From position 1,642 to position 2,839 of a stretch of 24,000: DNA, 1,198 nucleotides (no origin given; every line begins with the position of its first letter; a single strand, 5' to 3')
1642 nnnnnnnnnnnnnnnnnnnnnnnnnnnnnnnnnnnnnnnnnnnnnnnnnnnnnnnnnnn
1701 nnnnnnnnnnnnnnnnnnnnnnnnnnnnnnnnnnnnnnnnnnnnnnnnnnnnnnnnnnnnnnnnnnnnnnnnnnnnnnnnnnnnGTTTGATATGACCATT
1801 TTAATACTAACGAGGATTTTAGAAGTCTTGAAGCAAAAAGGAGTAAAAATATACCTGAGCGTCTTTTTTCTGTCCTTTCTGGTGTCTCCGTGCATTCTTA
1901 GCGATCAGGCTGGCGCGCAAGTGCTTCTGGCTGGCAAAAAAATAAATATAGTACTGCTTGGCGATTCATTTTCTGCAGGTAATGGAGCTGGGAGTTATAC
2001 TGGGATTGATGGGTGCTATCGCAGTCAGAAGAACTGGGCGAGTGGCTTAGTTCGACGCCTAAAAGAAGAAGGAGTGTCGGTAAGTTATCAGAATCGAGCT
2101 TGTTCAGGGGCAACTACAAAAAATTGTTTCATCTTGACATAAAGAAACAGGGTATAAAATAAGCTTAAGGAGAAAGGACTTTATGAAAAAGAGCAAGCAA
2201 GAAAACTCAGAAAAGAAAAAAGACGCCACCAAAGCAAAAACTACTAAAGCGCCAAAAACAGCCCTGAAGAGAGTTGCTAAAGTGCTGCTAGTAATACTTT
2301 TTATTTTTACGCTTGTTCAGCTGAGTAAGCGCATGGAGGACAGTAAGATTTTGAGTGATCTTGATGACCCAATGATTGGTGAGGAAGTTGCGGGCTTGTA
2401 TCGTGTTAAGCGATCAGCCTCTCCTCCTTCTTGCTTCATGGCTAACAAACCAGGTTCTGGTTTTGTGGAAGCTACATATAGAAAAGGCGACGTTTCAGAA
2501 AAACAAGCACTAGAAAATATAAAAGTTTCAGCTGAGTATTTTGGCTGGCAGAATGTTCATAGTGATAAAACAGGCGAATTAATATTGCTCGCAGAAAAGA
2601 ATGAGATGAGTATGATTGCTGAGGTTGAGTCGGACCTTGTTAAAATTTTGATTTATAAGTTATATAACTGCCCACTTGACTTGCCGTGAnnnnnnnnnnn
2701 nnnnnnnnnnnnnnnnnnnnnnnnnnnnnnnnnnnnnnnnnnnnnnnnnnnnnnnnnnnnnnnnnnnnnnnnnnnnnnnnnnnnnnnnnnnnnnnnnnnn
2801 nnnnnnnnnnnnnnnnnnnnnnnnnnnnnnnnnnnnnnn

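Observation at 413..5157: Orphan cassette array upstream of a lipase-adhesin gene: [promoter + anchored small protein + 5' lipase module] x3, only the last copy complete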

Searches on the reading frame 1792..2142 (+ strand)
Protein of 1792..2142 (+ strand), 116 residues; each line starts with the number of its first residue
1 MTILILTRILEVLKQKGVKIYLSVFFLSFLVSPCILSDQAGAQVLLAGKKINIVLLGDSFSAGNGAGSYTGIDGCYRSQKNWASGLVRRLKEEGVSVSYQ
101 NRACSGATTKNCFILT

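Call 6: search_protein_families(library=pfam, proteins=[window:1792-2142:+], max_evalue=0.1)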
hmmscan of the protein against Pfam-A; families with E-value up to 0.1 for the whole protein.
window:1792-2142:+ (116 aa): 2 families
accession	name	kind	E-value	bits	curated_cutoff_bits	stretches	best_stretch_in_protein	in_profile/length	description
PF13472.12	Lipase_GDSL_2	-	8.8e-06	26.8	32.9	1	55-109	1-46/178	GDSL-like Lipase/Acylhydrolase family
PF00657.28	Lipase_GDSL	-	0.0012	19.5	23.6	1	53-111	1-56/208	GDSL-like Lipase/Acylhydrolase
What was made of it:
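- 1792..2142 (+): L2', a 116-aa lipase 5' relic: signal peptide, intact GDS block I and block II, with the same breakpoint as L1'. Weak Pfam Lipase_GDSL_2 match, E = 8.8e-6 (call 6).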

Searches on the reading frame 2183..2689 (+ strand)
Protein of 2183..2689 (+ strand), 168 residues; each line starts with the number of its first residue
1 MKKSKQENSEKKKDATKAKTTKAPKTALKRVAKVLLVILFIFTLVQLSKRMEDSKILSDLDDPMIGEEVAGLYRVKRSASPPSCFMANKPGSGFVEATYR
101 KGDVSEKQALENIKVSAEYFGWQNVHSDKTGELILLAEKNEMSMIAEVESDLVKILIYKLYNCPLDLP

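Call 6: search_protein_families(library=pfam, proteins=[window:2183-2689:+], max_evalue=0.1)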
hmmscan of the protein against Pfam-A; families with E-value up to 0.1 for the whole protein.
window:2183-2689:+ (168 aa): 0 families

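Call 8: find_homologous_proteins(query=window:2183-2689:+, max_evalue=0.01)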
Query window:2183-2689:+ (168 aa): 3 proteins with E <= 0.01 among 113 candidates.
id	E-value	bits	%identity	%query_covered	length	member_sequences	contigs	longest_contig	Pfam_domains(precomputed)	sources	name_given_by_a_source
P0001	4.5e-102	356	100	100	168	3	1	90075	-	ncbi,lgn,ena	-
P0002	1.9e-58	215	67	98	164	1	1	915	-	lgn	-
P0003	6.7e-58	213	66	98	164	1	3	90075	-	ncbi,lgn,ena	-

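Call 10: find_encoding_contigs(protein=P0001, flank=10000, max_places=10)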
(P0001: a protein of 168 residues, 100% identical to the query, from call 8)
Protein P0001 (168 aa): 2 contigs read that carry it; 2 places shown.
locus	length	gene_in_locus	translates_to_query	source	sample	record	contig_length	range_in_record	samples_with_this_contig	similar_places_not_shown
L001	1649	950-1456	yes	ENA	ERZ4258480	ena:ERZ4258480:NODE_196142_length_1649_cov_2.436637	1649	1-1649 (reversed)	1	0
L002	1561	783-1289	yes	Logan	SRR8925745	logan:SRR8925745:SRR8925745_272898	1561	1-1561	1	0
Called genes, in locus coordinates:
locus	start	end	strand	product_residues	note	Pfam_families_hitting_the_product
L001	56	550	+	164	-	-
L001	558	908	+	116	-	PF13472:Lipase_GDSL_2 (weak)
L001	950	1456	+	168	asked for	-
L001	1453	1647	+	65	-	?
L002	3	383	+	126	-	?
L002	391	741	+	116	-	PF13472:Lipase_GDSL_2 (faint)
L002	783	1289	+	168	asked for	-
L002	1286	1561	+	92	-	?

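Call 11: find_encoding_contigs(protein=P0002, flank=10000, max_places=10)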
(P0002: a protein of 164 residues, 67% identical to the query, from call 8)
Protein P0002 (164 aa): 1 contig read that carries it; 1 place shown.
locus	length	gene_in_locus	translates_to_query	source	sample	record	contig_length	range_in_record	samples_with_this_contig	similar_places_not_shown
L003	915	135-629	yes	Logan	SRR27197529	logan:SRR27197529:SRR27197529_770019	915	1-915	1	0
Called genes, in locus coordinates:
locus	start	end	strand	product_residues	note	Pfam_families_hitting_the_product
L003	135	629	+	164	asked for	-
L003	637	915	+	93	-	?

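Call 12: find_encoding_contigs(protein=P0003, flank=10000, max_places=10)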
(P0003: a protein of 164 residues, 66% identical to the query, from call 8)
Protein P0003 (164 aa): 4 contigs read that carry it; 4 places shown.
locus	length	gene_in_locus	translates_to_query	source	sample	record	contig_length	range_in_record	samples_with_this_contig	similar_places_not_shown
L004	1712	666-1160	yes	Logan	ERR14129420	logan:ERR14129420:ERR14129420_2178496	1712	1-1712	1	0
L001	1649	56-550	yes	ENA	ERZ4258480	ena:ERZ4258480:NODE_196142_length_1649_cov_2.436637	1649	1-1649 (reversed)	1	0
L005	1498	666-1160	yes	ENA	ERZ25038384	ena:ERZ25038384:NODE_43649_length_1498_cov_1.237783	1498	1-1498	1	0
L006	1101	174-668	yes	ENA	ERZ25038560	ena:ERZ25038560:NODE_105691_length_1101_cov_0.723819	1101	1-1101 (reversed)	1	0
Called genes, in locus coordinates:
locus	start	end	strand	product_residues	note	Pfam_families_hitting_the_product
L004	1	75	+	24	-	?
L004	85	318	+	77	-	-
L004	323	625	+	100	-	-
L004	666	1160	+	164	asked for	-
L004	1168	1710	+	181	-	?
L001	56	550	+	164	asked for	-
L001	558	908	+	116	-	PF13472:Lipase_GDSL_2 (weak)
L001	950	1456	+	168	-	-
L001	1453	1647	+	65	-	?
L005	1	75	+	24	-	?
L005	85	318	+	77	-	-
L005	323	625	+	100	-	-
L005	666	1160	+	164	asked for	-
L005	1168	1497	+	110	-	?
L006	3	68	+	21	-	?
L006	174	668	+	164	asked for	-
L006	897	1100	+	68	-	?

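Call 36: search_protein_representatives(alignment_id=A4)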
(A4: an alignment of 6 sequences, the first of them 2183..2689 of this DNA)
Query: 6 sequences, 164 profile positions. Proteins with E-value up to 0.001 (for the whole library): 23; up to 1e-10: 8; up to 1e-30: 2. The best 23 are listed.
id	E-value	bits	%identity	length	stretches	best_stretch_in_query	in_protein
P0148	3.8e-69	248.0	-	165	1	1-163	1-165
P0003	4.7e-63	228.2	-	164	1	1-164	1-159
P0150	2.4e-22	95.7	-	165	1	8-155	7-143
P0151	3.2e-21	92.1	-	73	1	6-86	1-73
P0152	3.6e-20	88.7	-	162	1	21-153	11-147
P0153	4.7e-19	85.1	-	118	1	50-163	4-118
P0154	1.8e-17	79.9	-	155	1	39-164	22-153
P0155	1.2e-14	70.8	-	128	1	50-164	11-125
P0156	4.0e-10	56.0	-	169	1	6-163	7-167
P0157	5.7e-10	55.5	-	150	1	38-163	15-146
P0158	7.3e-08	48.7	-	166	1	27-164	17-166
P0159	1.9e-07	47.3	-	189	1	24-144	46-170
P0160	4.6e-07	46.1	-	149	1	30-160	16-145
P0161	1.7e-06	44.3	-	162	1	23-145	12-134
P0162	2.6e-06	43.7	-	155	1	16-160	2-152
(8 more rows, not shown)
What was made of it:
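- On S family (small partner of the SGNH-VWA lipases; undescribed, no Pfam or NCBIfam model): The family has 23 representatives in 1.84 billion proteins (call 36).
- An HMM search of 1.84 billion representatives finds 23 members (call 36).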

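Call 37: predict_structure(alignment_id=A4)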
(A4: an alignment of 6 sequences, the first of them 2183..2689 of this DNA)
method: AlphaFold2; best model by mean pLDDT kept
length: 168 residues; sequences in the alignment: 6
mean_pLDDT: 81.3   pTM: 0.69
mean pLDDT of the five models: 81.3, 81.0, 80.6, 79.4, 79.1
residues with pLDDT >= 90: 83; 70-90: 49; 50-70: 13; < 50: 23
segments of 3 or more residues with pLDDT < 50: 1-21
pLDDT, mean of each block of 10 residues (from residue 1): 35 42 59 84 86 89 96 95 77 95 92 97 89 88 94 96 66
secondary structure, 60 per line:
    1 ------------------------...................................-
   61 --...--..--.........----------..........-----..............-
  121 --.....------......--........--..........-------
elements in order: H25-59 E72-80 E91-100 H106-119 E123-127 E134-139 E142-149 E152-161

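Call 41: fold_search(model_id=the predicted structure, library=pdb)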
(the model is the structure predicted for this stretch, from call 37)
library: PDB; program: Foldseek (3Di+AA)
matches with E <= 10: 1136; with E <= 0.001: 0
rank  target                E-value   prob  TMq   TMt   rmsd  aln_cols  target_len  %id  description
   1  2v7s                  5.2e-03  0.82  0.25  0.25  14.6       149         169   13  Crystal structure of the putative lipoprotein LppA from Mycobacterium tuberculosis (released 2008-08-26)
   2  2e5a                  2.1e-02  0.82  0.18  0.12   8.0        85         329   10  Crystal Structure of Bovine Lipoyltransferase in Complex with Lipoyl-AMP (released 2007-09-04)
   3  4tvy_B                2.3e-02  0.80  0.21  0.14   8.1        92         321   12  Apo resorufin ligase (released 2014-10-22)
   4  4tvy_A                2.3e-02  0.75  0.21  0.13   8.3        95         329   10  Apo resorufin ligase (released 2014-10-22)
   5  4tvw_A                3.1e-02  0.82  0.21  0.13   6.4        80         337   12  Resorufin ligase with bound resorufin-AMP analog (released 2014-10-22)
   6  1x2g_A                3.7e-02  0.66  0.21  0.13   8.3        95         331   10  Crystal Structure of Lipate-Protein Ligase A from Escherichia coli (released 2005-08-02)
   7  9m6x_M                5.0e-02  0.47  0.25  0.31  11.8       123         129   12  Cryo-EM structure of bacteriophage NF5 neck (released 2025-12-17)
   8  3a7u                  5.3e-02  0.72  0.18  0.11   6.9        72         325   10  Crystal structure of the bovine lipoyltransferase in its unliganded form (released 2010-01-19)
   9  1x2g_B                5.6e-02  0.66  0.22  0.14   8.1        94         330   12  Crystal Structure of Lipate-Protein Ligase A from Escherichia coli (released 2005-08-02)
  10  6xrf_H                6.2e-02  0.91  0.33  0.37   6.5       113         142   18  EagT6 Tse6 NT complex (released 2020-12-30)
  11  5f4h_B                7.0e-02  0.63  0.23  0.10  11.0        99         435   13  Archael RuvB-like Holiday junction helicase (released 2016-12-21)
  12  6xrf_A                7.9e-02  0.92  0.33  0.38   6.6       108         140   18  EagT6 Tse6 NT complex (released 2020-12-30)
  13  6xrf_G                8.3e-02  0.87  0.32  0.37   6.6       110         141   18  EagT6 Tse6 NT complex (released 2020-12-30)
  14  1x2g_C                9.3e-02  0.57  0.21  0.13   7.9        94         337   12  Crystal Structure of Lipate-Protein Ligase A from Escherichia coli (released 2005-08-02)
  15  9mu3_D                9.3e-02  0.28  0.21  0.25  11.0        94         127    7  SaPI1 neck structure (released 2025-05-07)
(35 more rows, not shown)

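Call 50: find_related_loci(query=A6, collection=metagenome_contigs, flank=6000)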
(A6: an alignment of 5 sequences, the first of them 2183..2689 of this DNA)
Query A6 (168 aa) in metagenome_contigs; peptide patterns used: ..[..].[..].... (x = any residue, [..] = any of these).
86 stretches matched a pattern, but none encodes a relative of the query by tblastn (E <= 1e-3).
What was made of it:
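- Tried and rejected: The first metagenome scan with an S alignment found nothing (call 50).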

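Call 61: search_protein_families(library=ncbifam, proteins=[window:2183-2689:+], max_evalue=0.001)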
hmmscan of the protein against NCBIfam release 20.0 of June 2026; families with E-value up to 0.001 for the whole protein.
window:2183-2689:+ (168 aa): 0 families

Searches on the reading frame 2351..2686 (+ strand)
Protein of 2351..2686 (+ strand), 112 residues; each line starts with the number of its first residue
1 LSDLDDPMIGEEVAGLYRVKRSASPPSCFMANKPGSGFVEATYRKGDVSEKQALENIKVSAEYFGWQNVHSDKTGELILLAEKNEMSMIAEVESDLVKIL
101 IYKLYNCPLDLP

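Call 70: predict_structure(alignment_id=A7)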
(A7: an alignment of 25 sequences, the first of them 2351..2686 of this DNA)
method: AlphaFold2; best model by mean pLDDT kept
length: 112 residues; sequences in the alignment: 25
mean_pLDDT: 92.0   pTM: 0.84
mean pLDDT of the five models: 92.0, 91.9, 91.4, 91.1, 91.0
residues with pLDDT >= 90: 87; 70-90: 21; 50-70: 4; < 50: 0
segments of 3 or more residues with pLDDT < 50: none
pLDDT, mean of each block of 10 residues (from residue 1): 92 97 90 89 96 96 96 84 97 96 85 56
secondary structure, 60 per line:
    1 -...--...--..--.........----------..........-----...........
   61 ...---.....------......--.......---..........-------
elements in order: E16-24 E35-44 H50-63 E67-71 E78-83 E86-92 E96-105
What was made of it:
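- The ectodomain model is confident (pLDDT 92; call 70).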

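Call 72: fold_search(model_id=the predicted structure, library=pdb)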
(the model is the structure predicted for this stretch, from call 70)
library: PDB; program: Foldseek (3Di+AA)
matches with E <= 10: 1126; with E <= 0.001: 0
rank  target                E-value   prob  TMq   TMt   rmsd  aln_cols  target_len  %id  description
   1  2e5a                  2.5e-02  0.84  0.27  0.12   8.0        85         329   10  Crystal Structure of Bovine Lipoyltransferase in Complex with Lipoyl-AMP (released 2007-09-04)
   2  4tvy_B                3.8e-02  0.84  0.28  0.14   6.2        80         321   12  Apo resorufin ligase (released 2014-10-22)
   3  3a7u                  5.0e-02  0.80  0.28  0.12   7.2        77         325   10  Crystal structure of the bovine lipoyltransferase in its unliganded form (released 2010-01-19)
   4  4tvw_A                5.3e-02  0.80  0.28  0.13   6.3        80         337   12  Resorufin ligase with bound resorufin-AMP analog (released 2014-10-22)
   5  4tvy_A                6.2e-02  0.77  0.28  0.14   6.2        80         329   11  Apo resorufin ligase (released 2014-10-22)
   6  8bcu_A                6.2e-02  0.38  0.30  0.22   9.7       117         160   12  Cryo-EM structure of the proximal end of bacteriophage T5 tail, after interaction with its receptor : p142 tail termin (released 2023-11-01)
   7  1x2g_A                6.6e-02  0.75  0.27  0.13   6.7        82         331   12  Crystal Structure of Lipate-Protein Ligase A from Escherichia coli (released 2005-08-02)
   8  9mu3_D                6.6e-02  0.38  0.28  0.26  11.0        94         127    7  SaPI1 neck structure (released 2025-05-07)
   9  8bcp_A                7.0e-02  0.30  0.28  0.22   9.9       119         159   13  Cryo-EM structure of the proximal end of bacteriophage T5 tail : p142 tail terminator protein hexamer and pb6 tail tub (released 2023-11-01)
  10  9m6x_M                7.4e-02  0.33  0.30  0.27  11.7       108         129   10  Cryo-EM structure of bacteriophage NF5 neck (released 2025-12-17)
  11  1x2g_C                8.3e-02  0.77  0.29  0.13   6.1        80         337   12  Crystal Structure of Lipate-Protein Ligase A from Escherichia coli (released 2005-08-02)
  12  8bcp_B                8.3e-02  0.14  0.19  0.16  10.8       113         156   12  Cryo-EM structure of the proximal end of bacteriophage T5 tail : p142 tail terminator protein hexamer and pb6 tail tub (released 2023-11-01)
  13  1x2g_B                9.8e-02  0.72  0.29  0.14   6.2        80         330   12  Crystal Structure of Lipate-Protein Ligase A from Escherichia coli (released 2005-08-02)
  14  1vr8                  1.0e-01  0.66  0.36  0.30  13.7       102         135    9  Crystal structure of GTP binding regulator (TM1622) from Thermotoga Maritima at 1.75 A resolution (released 2005-03-15)
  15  6xrf_H                1.2e-01  0.51  0.35  0.29  13.6       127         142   16  EagT6 Tse6 NT complex (released 2020-12-30)
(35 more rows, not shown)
